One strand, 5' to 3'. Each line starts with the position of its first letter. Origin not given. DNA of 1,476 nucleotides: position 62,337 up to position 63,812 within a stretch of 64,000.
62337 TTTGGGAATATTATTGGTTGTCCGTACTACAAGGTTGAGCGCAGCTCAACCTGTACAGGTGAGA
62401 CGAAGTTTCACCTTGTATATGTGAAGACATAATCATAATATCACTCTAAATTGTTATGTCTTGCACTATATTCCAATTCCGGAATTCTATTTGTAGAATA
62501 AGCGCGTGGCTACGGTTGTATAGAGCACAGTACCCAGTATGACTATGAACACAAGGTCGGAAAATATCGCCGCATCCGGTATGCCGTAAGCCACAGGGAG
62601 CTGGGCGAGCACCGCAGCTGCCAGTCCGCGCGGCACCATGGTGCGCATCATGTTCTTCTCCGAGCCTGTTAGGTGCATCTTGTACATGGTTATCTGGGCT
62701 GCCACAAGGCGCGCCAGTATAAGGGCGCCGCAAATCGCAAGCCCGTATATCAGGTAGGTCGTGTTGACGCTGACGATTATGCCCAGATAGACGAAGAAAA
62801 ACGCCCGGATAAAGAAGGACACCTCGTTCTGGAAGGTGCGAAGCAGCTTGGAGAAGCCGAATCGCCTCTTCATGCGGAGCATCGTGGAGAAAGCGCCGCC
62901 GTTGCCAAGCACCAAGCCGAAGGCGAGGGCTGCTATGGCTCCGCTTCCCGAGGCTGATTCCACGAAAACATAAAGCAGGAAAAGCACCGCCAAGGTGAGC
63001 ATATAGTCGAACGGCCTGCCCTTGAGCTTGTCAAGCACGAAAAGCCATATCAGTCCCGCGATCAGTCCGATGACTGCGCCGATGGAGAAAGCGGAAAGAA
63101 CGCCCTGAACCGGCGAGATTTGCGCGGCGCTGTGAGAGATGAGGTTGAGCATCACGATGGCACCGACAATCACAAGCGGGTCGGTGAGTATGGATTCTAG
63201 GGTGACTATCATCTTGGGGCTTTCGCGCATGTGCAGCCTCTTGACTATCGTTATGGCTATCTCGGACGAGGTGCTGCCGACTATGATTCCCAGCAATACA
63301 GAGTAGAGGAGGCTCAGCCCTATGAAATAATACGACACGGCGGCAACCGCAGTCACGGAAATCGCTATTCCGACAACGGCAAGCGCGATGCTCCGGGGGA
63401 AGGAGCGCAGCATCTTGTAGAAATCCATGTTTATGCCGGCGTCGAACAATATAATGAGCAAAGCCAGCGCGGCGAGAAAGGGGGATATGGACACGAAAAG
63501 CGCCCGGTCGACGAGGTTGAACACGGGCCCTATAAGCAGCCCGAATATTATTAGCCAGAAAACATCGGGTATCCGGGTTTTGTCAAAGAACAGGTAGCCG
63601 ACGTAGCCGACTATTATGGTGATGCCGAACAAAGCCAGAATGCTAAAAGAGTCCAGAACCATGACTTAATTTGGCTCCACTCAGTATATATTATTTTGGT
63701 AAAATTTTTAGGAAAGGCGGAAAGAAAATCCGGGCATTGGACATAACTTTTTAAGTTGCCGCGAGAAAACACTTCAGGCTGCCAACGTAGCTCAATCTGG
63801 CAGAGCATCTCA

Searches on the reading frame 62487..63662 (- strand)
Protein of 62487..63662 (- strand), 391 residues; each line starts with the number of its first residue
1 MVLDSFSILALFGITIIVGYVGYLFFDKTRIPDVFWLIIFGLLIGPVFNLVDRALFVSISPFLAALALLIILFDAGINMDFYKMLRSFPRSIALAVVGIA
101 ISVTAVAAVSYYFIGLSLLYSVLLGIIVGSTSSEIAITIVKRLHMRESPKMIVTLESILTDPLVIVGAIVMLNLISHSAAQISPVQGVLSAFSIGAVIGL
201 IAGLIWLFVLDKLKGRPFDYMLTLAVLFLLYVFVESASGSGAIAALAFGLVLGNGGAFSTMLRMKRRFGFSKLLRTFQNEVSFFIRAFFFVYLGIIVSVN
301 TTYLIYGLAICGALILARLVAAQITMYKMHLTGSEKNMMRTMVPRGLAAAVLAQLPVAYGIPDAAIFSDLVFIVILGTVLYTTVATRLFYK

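Call 15: search_protein_families(library=pfam, proteins=[window:62487-63662:-], max_evalue=0.001)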
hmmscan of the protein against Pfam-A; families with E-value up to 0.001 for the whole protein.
window:62487-63662:- (391 aa): 1 family
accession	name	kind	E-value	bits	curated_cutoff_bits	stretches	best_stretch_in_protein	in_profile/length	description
PF00999.27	Na_H_Exchanger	-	2.2e-43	149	26.2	1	18-384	6-367/375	Sodium/hydrogen exchanger, transmembrane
